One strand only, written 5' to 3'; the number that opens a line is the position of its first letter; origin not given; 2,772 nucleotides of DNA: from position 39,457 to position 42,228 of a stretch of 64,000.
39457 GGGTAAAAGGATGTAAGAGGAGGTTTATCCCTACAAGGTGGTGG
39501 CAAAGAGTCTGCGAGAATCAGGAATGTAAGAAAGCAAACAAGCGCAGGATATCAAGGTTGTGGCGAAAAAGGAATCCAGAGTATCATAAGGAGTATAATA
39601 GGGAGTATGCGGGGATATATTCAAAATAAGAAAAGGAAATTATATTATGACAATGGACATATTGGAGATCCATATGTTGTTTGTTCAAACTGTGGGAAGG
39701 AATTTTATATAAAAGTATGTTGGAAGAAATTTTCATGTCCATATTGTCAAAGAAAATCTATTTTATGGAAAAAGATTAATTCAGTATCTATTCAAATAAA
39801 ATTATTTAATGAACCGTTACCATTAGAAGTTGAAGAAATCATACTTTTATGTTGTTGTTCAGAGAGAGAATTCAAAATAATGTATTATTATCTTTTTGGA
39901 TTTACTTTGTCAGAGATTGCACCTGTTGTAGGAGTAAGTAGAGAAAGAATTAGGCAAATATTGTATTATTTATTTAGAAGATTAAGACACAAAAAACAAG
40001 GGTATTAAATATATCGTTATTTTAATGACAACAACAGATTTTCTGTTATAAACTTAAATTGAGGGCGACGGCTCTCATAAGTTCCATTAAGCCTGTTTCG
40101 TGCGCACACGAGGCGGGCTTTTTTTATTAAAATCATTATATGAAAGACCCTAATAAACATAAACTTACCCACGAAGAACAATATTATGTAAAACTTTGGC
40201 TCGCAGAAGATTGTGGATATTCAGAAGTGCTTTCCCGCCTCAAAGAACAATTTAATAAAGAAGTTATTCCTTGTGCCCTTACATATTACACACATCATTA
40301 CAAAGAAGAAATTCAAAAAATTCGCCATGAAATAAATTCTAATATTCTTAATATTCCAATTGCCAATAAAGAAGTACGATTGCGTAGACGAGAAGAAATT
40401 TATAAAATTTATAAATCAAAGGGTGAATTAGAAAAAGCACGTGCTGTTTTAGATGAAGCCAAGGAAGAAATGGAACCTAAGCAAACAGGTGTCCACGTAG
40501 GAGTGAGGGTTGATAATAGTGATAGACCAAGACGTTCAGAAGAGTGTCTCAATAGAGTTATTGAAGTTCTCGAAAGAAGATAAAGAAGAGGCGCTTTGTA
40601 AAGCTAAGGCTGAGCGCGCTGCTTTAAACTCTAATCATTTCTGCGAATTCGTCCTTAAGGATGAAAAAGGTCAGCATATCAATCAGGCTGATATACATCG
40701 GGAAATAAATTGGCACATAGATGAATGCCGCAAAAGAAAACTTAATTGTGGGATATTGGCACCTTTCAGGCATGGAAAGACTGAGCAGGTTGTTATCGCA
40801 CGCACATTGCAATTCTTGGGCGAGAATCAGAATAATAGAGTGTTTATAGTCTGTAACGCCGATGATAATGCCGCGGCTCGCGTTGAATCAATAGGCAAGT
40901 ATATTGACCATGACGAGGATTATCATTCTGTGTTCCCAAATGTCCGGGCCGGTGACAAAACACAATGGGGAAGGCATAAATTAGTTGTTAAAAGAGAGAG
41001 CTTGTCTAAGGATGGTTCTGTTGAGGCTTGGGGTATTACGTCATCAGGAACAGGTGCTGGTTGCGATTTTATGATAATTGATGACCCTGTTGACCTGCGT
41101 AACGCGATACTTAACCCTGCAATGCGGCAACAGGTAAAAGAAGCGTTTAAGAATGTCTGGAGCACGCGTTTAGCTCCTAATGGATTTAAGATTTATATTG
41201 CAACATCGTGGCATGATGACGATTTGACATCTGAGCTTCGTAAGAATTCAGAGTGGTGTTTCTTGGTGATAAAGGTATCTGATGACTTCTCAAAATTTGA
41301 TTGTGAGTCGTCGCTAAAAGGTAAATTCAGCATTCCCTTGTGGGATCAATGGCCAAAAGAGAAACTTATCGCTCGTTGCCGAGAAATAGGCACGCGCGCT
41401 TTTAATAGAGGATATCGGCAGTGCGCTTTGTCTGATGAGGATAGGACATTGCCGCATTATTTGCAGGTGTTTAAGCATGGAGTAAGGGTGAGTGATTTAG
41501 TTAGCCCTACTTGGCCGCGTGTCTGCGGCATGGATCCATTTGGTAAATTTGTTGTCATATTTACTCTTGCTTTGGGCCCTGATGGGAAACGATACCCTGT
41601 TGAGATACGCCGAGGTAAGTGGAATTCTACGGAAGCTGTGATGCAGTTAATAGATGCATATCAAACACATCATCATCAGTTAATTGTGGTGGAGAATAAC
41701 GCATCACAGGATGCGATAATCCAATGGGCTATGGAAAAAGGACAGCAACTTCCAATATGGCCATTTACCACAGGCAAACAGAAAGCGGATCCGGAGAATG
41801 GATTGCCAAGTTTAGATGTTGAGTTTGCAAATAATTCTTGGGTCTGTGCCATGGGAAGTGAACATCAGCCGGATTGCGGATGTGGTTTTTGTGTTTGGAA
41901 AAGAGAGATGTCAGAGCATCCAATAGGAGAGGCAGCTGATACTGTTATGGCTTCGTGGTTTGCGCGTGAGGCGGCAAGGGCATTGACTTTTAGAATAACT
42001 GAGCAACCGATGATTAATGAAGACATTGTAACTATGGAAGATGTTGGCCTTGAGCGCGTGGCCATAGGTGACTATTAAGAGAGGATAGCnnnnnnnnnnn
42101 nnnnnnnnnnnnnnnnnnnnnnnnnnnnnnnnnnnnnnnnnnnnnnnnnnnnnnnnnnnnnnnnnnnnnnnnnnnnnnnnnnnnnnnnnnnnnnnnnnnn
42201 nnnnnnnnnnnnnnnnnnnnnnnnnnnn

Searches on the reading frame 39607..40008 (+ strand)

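Call 10: search_protein_families(library=pfam, proteins=[window:39607-40008:+], max_evalue=0.01)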
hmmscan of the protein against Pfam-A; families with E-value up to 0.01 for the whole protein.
window:39607-40008:+ (133 aa): 3 families
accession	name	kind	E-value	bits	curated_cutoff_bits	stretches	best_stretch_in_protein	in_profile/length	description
PF04545.22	Sigma70_r4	-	1.8e-08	34.2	24.1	1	91-128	13-50/50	Sigma-70, region 4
PF08209.17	Sgf11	-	0.0062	16.5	26.4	0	22-32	3-13/33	Sgf11 (transcriptional regulation protein)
PF14319.11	Zn_Tnp_IS91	-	0.0063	16.9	26.3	0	18-50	33-65/90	Transposase zinc-binding domain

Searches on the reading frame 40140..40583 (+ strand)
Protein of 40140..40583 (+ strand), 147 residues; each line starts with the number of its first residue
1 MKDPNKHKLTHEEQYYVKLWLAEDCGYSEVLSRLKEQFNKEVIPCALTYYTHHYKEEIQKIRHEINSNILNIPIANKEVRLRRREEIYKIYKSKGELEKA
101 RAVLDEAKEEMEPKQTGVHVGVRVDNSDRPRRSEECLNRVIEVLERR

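Call 10: search_protein_families(library=pfam, proteins=[window:40140-40583:+], max_evalue=0.01)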
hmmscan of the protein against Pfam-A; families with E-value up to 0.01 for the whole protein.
window:40140-40583:+ (147 aa): 1 family
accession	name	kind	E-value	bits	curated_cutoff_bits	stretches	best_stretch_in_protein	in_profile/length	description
PF10045.14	DUF2280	-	0.00018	22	24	1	51-95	56-100/103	Uncharacterized conserved protein (DUF2280)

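Call 22: search_protein_families(library=phrogs, proteins=[window:40140-40583:+], max_evalue=0.001)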
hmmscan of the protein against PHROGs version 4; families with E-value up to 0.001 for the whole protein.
window:40140-40583:+ (147 aa): 1 family
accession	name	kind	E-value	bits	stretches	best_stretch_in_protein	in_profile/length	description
phrog_546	-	unknown function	1.4e-08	35.9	1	52-116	57-119/162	-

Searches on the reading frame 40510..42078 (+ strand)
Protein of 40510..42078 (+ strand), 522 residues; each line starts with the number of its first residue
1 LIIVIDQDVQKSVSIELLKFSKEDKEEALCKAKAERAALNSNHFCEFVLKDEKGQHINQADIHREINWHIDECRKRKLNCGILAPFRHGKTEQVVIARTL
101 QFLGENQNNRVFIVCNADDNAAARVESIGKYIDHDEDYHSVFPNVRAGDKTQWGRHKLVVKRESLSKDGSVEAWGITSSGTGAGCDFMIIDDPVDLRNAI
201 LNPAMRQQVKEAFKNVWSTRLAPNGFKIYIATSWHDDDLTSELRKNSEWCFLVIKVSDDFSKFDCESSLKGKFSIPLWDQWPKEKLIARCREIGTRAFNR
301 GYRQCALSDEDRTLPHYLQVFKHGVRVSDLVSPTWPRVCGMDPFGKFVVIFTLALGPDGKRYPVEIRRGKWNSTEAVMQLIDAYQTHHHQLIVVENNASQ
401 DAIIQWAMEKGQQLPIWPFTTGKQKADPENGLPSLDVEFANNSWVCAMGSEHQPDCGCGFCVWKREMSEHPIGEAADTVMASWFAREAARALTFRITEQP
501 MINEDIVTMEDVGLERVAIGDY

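Call 11: search_protein_families(library=pfam, proteins=[window:40510-42078:+], max_evalue=0.01)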
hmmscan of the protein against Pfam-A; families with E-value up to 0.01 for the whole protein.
window:40510-42078:+ (522 aa): 0 families

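Call 22: search_protein_families(library=phrogs, proteins=[window:40510-42078:+], max_evalue=0.001)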
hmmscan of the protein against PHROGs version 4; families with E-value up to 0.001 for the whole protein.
window:40510-42078:+ (522 aa): 4 families
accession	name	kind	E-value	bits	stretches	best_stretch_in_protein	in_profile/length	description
phrog_38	-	head and packaging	1.3e-48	167.3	1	26-420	255-638/760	terminase large subunit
phrog_4758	-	head and packaging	7.3e-23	82.2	1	24-248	3-222/243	terminase large subunit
phrog_5573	-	head and packaging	6.6e-06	26.7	1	282-425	33-176/250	terminase large subunit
phrog_17672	-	head and packaging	4.6e-05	23.5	1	102-218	89-204/395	terminase large subunit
